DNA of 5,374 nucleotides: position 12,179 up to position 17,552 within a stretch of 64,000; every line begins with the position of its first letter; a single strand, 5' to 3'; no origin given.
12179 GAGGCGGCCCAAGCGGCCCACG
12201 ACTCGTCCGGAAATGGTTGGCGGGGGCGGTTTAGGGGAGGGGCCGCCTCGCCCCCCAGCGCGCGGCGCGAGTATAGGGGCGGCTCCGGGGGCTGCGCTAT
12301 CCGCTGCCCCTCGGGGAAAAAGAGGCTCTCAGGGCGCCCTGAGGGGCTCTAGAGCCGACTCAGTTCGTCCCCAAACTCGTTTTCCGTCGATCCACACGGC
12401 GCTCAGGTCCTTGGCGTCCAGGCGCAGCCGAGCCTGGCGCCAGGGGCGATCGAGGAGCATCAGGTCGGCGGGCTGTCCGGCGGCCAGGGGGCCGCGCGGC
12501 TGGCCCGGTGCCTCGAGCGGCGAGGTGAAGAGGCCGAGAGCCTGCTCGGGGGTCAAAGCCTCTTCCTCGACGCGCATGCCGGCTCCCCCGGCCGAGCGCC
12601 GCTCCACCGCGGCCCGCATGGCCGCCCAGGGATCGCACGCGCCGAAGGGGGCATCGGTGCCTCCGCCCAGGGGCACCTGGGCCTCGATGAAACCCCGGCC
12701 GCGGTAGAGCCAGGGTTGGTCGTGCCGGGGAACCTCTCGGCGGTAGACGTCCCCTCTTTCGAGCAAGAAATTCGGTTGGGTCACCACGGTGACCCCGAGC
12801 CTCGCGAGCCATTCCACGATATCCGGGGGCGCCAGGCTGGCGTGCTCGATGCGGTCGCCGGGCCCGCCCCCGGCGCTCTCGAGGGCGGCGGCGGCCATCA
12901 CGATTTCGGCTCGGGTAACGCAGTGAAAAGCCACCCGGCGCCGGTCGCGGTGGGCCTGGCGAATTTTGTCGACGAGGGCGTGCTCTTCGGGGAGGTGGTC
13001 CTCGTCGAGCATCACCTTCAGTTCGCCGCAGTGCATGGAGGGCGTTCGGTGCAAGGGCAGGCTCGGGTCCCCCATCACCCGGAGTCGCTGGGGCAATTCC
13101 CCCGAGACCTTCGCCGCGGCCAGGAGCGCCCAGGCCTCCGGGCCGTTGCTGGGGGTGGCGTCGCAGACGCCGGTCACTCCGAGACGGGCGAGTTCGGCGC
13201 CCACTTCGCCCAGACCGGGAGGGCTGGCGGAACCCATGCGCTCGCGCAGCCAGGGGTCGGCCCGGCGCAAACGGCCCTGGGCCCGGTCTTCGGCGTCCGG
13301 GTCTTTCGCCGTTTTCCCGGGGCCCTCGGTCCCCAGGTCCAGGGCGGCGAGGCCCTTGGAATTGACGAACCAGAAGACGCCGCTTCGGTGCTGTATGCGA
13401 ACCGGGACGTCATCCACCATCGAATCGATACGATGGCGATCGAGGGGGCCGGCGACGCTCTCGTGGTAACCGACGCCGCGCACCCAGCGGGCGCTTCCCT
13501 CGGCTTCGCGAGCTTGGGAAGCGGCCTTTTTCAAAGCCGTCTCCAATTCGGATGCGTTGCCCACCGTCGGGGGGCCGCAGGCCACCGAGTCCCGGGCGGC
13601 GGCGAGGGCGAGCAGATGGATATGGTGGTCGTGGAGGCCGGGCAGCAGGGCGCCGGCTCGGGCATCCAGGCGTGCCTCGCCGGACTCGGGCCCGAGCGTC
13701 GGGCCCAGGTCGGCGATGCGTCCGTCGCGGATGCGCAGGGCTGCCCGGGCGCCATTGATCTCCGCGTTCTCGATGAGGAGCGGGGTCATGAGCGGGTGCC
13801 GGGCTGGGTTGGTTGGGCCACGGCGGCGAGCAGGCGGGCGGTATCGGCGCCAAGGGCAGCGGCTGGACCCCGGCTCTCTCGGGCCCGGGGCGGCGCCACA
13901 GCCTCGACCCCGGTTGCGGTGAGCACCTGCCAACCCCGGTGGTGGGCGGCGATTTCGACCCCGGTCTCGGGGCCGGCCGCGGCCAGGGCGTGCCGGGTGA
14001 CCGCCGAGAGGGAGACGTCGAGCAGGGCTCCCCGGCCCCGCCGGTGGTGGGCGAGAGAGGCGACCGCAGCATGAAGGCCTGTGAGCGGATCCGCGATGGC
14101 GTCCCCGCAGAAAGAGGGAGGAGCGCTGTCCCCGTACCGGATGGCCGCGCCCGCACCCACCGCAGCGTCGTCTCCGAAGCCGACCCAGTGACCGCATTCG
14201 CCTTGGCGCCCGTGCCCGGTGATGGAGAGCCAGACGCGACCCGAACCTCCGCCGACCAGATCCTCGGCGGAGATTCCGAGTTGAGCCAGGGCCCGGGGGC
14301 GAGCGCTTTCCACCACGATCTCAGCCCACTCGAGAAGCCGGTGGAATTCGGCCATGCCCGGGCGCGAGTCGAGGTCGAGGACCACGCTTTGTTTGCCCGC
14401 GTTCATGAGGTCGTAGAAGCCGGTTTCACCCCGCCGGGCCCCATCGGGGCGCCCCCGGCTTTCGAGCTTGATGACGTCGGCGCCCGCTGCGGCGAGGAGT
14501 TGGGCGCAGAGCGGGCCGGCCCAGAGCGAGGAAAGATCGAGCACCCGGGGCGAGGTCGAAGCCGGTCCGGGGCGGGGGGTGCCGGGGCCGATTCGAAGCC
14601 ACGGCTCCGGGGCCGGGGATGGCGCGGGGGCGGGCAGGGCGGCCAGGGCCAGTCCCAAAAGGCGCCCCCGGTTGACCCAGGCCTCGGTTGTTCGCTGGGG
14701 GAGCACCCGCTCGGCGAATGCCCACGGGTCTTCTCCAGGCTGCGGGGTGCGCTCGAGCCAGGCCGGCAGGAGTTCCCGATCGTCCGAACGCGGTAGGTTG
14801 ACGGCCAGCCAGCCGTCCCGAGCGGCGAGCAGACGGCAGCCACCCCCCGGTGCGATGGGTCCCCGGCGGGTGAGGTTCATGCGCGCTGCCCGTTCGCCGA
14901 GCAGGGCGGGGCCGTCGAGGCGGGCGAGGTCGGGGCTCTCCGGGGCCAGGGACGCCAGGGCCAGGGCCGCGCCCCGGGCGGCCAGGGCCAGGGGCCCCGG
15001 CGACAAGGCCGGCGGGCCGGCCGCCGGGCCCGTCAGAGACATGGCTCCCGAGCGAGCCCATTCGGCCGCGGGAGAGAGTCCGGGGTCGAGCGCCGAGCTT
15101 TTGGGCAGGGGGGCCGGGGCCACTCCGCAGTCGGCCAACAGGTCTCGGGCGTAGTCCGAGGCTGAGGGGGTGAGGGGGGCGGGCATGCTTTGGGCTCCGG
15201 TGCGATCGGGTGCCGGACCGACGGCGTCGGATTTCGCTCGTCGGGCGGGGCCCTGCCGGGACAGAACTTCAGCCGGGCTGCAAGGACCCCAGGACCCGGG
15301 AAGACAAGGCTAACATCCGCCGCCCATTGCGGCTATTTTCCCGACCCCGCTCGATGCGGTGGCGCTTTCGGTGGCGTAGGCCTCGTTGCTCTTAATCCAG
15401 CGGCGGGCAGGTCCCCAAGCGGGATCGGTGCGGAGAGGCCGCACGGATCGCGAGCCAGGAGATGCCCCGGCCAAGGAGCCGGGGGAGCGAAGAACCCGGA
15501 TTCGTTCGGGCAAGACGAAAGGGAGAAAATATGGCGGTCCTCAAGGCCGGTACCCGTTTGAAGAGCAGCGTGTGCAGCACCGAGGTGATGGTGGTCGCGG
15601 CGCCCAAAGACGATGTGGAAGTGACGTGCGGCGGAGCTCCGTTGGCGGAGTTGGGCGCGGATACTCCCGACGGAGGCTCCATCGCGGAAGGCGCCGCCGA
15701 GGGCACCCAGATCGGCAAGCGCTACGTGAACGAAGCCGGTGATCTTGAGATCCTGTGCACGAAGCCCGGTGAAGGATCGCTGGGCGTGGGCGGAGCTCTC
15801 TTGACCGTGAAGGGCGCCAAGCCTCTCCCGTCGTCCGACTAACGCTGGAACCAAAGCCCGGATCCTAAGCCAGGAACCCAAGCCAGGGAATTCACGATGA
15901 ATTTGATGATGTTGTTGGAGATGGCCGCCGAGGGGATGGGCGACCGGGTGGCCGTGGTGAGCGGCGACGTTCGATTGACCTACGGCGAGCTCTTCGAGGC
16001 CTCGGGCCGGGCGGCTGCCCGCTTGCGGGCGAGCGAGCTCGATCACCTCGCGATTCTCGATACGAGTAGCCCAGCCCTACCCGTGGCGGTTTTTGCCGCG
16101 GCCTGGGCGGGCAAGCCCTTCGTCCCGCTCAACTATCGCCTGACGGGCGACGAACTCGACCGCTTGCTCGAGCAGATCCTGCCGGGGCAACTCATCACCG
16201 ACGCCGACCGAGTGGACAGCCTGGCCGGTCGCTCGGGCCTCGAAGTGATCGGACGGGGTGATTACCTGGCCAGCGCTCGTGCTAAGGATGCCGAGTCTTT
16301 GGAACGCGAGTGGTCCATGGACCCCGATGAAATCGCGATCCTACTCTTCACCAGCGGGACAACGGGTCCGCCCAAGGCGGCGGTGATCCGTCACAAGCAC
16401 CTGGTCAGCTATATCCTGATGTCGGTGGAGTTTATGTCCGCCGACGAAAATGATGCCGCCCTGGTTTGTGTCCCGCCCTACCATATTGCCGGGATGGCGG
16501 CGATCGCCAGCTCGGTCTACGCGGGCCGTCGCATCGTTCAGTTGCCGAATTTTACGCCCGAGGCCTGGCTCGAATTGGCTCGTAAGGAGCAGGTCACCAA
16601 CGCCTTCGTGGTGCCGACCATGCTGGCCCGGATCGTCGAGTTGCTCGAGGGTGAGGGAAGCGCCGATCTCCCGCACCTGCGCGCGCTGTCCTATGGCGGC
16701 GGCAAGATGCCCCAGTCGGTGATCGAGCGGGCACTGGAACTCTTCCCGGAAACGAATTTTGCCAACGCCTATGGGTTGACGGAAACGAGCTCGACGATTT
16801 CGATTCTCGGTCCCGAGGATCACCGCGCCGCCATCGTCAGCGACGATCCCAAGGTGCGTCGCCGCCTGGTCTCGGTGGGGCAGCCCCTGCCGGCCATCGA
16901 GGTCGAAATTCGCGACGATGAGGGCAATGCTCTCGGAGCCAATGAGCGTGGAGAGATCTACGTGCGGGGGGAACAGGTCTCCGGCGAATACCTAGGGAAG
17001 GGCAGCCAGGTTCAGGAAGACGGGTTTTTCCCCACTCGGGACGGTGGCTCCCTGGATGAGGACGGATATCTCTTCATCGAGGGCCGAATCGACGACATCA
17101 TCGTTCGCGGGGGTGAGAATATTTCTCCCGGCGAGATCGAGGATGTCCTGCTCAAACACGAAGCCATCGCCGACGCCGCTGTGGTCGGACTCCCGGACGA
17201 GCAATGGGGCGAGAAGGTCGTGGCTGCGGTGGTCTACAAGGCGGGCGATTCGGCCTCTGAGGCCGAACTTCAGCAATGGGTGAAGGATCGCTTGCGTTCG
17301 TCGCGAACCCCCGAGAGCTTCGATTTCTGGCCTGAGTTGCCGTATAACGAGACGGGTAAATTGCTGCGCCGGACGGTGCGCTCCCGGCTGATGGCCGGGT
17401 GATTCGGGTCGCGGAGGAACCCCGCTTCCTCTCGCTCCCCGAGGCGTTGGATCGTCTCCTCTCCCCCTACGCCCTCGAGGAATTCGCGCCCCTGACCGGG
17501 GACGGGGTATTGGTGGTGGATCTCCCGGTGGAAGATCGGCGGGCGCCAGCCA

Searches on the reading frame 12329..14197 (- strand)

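Call 37: search_protein_families(library=ncbifam, proteins=[window:12329-14197:-], max_evalue=0.001)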
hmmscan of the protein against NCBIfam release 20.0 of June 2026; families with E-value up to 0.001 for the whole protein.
window:12329-14197:- (622 aa): 4 families
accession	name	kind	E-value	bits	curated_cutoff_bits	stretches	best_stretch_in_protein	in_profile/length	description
NF009059.0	PRK12393.1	equivalog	9.2e-06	24.6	543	1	150-196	27-72/460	amidohydrolase family protein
NF004636.0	PRK05985.1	subfamily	2e-05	23.6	408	1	137-195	2-61/398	amidohydrolase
NF002668.0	PRK02382.1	equivalog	2.3e-05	23.3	452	1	141-195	2-57/436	dihydroorotase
NF006836.0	PRK09357.1-1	equivalog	0.00012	21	538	1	139-195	3-61/432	dihydroorotase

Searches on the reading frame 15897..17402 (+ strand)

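Call 19: search_protein_families(library=pfam, proteins=[window:15897-17402:+], max_evalue=0.00001)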
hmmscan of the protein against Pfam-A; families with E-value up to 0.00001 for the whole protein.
window:15897-17402:+ (501 aa): 2 families
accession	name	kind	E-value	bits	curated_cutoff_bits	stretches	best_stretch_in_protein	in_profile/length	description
PF00501.34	AMP-binding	-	9e-71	239.1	29.9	1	8-366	2-384/384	AMP-binding enzyme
PF13193.12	AMP-binding_C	-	4.8e-19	69.5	24.5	1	413-488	1-76/76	AMP-binding enzyme C-terminal domain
